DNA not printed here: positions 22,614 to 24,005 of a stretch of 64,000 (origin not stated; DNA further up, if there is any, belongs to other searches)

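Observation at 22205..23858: ECF sigma factor paired with an anti-sigma-like protein whose extracytoplasmic domain is a CHU_C / T9SS type-B domain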

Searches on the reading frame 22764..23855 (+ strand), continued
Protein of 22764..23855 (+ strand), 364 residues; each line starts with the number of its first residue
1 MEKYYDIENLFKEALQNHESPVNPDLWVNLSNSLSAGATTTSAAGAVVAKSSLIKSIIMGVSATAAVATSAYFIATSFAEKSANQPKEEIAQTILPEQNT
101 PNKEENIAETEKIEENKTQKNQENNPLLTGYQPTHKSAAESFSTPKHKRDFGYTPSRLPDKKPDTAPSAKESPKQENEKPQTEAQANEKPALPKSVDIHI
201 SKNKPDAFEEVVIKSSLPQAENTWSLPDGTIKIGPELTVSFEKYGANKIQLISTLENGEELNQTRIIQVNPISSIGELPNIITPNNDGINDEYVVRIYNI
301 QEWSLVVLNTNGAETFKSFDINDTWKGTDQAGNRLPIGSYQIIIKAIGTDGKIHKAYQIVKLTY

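Call 38: find_related_loci(query=A3, collection=metagenome_contigs, flank=3000)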
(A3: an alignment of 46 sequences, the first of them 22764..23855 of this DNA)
Query A3 (364 aa) in metagenome_contigs; peptide patterns used: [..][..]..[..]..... (x = any residue, [..] = any of these).
600 stretches matched a pattern (row limit reached: there are more); 222 encode a relative of the query (tblastn E <= 1e-3); the best 80 are kept; 80 distinct loci.
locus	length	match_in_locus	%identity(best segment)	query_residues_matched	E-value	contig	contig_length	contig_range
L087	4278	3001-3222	40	277-351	2e-12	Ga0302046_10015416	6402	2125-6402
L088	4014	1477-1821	34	241-354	4e-11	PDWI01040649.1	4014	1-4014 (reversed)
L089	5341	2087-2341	35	278-362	5e-11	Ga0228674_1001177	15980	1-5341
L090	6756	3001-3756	38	7-340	9e-11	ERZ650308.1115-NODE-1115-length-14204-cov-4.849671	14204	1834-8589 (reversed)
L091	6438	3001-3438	28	212-360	2e-10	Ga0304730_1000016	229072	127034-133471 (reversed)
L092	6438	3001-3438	27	174-332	2e-10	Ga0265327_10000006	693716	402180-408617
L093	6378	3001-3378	31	240-362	2e-10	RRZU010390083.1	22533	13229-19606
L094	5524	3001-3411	31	197-327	5e-10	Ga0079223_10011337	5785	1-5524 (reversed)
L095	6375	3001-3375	29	232-355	6e-10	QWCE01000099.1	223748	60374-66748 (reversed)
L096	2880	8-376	30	240-362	6e-10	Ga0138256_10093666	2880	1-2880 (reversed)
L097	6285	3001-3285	39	277-357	1e-9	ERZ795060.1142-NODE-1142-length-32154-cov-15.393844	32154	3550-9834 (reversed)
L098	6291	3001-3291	36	245-340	2e-10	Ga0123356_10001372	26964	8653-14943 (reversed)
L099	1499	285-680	29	231-352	8e-10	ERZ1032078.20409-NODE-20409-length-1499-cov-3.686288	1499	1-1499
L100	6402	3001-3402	28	223-357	2e-9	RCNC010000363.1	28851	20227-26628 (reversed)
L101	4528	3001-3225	35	272-345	2e-9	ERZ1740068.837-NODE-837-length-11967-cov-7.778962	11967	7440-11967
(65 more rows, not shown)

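Call 63: predict_structure(alignment_id=A3)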
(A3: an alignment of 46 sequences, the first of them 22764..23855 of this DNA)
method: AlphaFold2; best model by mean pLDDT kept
length: 364 residues; sequences in the alignment: 46
mean_pLDDT: 70.9   pTM: 0.48
mean pLDDT of the five models: 70.9, 70.6, 70.5, 70.1, 68.5
residues with pLDDT >= 90: 146; 70-90: 54; 50-70: 30; < 50: 134
segments of 3 or more residues with pLDDT < 50: 39-137, 140-155, 163-175
pLDDT, mean of each block of 10 residues (from residue 1): 64 81 81 61 38 39 38 45 40 37 38 39 41 45 47 48 46 49 66 86 70 94 97 96 92 96 94 94 97 96 98 98 97 98 97 97 97
secondary structure, 60 per line:
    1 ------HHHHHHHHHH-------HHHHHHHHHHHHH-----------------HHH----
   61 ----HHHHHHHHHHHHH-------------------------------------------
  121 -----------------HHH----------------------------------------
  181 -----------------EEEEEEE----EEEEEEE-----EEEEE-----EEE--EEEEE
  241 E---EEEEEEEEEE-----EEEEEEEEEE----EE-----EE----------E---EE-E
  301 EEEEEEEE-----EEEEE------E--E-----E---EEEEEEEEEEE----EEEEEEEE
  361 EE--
elements in order: H7-16 H24-36 H65-77 E198-204 E209-215 E221-225 E231-233 E236-241 E245-254 E260-269 E300-308 E314-318 E338-348 E353-362

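Call 65: fold_search(model_id=the predicted structure, library=pdb)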
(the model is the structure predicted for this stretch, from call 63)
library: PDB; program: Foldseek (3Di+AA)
matches with E <= 10: 1380; with E <= 0.001: 60
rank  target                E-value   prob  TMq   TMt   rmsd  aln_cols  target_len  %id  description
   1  6fg9_B                7.4e-07  1.00  0.20  0.10  10.7       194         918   15  Mouse SORCS2 ectodomain (sortilin related VPS10 domain containing receptor 2) (released 2018-08-01)
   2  3pdd                  2.6e-05  1.00  0.17  0.27  11.6       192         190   13  Structures of Clostridium thermocellum CbhA fibronectin(III)-like modules (released 2011-11-23)
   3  6e57_A                4.2e-05  1.00  0.18  0.16  14.8       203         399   16  Bacteroides ovatus mixed-linkage glucan utilization locus (MLGUL) SGBP-B in complex with mixed-linkage heptasaccharide (released 2019-05-29)
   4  4be6_A                6.9e-05  0.99  0.14  0.22  19.4       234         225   13  V. cholera biofilm scaffolding protein RbmA (released 2013-12-18)
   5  3eif                  7.7e-05  1.00  0.20  0.10  13.4       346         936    9  1.9 angstrom crystal structure of the active form of the C5a peptidase from Streptococcus pyogenes (ScpA) (released 2009-02-24)
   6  6e57_D                8.6e-05  1.00  0.17  0.16  14.9       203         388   16  Bacteroides ovatus mixed-linkage glucan utilization locus (MLGUL) SGBP-B in complex with mixed-linkage heptasaccharide (released 2019-05-29)
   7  2w1n                  8.6e-05  1.00  0.16  0.24  14.1       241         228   10  cohesin and fibronectin type-III double module construct from the Clostridium perfringens glycoside hydrolase GH84C (released 2009-02-03)
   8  7yzx_A                1.0e-04  1.00  0.22  0.10  12.0       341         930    8  ScpA from Streptococcus pyogenes, D783A mutant. (released 2022-08-31)
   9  4kkq_A                1.0e-04  1.00  0.15  0.23  19.3       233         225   12  Crystal structure of Vibrio cholerae RbmA (crystal form 1) (released 2013-05-22)
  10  4kkp_B                1.3e-04  0.99  0.15  0.22  19.1       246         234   13  Crystal structure of Vibrio cholerae RbmA (crystal form 2) (released 2013-05-22)
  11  4be5_A                1.3e-04  0.99  0.15  0.22  19.3       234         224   14  V. cholera biofilm scaffolding protein RbmA (released 2013-12-18)
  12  6e9b_C                1.3e-04  1.00  0.17  0.16  15.2       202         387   16  Bacteroides ovatus mixed-linkage glucan utilization locus (MLGUL) SGBP-B in complex with mixed-linkage heptasaccharide (released 2019-05-15)
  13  5g50_B                1.3e-04  1.00  0.15  0.22  19.3       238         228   11  Vibrio cholerae scaffolding protein RbmA in complex with magnesium. (released 2017-11-29)
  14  1xf1_A                1.6e-04  1.00  0.20  0.09  13.6       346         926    8  Structure of C5a peptidase- a key virulence factor from Streptococcus (released 2005-11-22)
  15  8eok_G                1.6e-04  1.00  0.19  0.14   9.4       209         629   11  Structure of the C3bB proconvertase in complex with lufaxin and factor Xa (released 2023-08-30)
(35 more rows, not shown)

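Call 66: search_solved_structures(query=A3, max_evalue=1)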
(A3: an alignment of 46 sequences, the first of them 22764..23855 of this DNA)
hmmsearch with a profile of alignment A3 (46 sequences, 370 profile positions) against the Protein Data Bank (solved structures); distinct sequences matched with E-value up to 1: 42.
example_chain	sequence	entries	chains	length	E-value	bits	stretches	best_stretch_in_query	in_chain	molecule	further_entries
9lqj_A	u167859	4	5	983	6.5e-24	88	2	200-280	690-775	Collagenase ColH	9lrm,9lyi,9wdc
9lrk_A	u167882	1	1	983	6.5e-24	88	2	200-280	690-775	Collagenase ColH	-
4u6t_A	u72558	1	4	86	7.2e-14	55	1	210-276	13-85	ColH protein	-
4u7k_A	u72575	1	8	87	7.6e-14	54.9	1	203-276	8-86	ColH protein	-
1l0q_A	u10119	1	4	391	4.2e-13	52.4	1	198-274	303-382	Surface layer protein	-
2kzw_A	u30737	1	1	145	2e-12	50.2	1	200-272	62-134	Uncharacterized protein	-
4jrw_A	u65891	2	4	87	3.7e-12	49.3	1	223-277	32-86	Collagenase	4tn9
4aqo_A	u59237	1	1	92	4.7e-12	49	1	222-276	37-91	COLLAGENASE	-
2y72_A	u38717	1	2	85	5.4e-12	48.8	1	223-276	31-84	COLLAGENASE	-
4l9d_A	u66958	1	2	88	7.8e-12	48.3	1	219-276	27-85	Protease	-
4jgu_A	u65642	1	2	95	2.5e-10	43.3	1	227-276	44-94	ColH protein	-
2y3u_A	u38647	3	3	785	2.6e-10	43.3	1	223-276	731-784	COLLAGENASE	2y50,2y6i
6aem_A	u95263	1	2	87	3.4e-10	42.9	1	212-276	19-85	PKD domain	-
9flp_A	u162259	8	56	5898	1.3e-09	41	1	272-351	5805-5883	The grappling hook protein A in the bacterium Aureispira sp. CCB-QB1 | The grappling hook protein A (GhpA) in the bacterium Aureispira sp. CCB-QB1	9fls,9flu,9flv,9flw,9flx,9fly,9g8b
2c26_A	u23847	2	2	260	2.3e-09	40.1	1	200-277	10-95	ENDOGLUCANASE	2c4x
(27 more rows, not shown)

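Call 90: list_cluster_members(proteins=[P0005, P0010, P0016, P0022, P0028, P0031, P0037, P0084, P0116, P0149])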
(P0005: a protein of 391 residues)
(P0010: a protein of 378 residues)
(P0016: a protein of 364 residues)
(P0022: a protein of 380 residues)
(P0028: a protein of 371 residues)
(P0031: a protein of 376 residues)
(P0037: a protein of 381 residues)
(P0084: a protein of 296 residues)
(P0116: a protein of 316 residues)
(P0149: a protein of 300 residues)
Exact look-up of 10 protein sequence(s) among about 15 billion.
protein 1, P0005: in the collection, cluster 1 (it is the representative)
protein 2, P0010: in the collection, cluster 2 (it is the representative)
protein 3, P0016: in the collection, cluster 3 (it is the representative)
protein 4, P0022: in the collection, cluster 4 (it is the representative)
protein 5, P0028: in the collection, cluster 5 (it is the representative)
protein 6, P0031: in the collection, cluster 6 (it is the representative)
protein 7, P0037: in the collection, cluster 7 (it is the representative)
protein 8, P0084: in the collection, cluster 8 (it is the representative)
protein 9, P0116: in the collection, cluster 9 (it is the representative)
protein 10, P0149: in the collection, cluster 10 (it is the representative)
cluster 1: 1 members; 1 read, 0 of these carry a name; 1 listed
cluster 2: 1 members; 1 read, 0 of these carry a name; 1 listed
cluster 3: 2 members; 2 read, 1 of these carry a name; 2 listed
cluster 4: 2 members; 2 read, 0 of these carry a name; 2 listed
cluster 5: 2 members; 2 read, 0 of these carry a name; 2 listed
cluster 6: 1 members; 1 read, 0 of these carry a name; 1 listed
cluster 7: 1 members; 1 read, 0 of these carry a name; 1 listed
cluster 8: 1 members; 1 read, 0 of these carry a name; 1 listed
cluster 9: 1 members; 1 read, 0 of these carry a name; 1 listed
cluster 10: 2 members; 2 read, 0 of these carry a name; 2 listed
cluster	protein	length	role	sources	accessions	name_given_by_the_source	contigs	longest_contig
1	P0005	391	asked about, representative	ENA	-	-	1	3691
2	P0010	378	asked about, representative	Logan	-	-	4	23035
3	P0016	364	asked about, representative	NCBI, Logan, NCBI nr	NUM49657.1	MAG: gliding motility-associated C-terminal domain-containing protein [Flavobacteriales ... | gliding motility-associated C-terminal domain-containing protein [Flavobacteriales ...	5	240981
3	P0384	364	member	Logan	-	-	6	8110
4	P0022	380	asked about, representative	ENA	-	-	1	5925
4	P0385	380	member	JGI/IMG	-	-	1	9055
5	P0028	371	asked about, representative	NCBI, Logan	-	-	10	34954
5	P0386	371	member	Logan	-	-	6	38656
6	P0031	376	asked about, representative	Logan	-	-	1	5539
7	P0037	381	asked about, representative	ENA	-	-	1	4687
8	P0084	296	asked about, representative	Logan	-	-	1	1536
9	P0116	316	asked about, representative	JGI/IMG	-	-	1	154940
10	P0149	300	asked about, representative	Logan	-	-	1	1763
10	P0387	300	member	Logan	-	-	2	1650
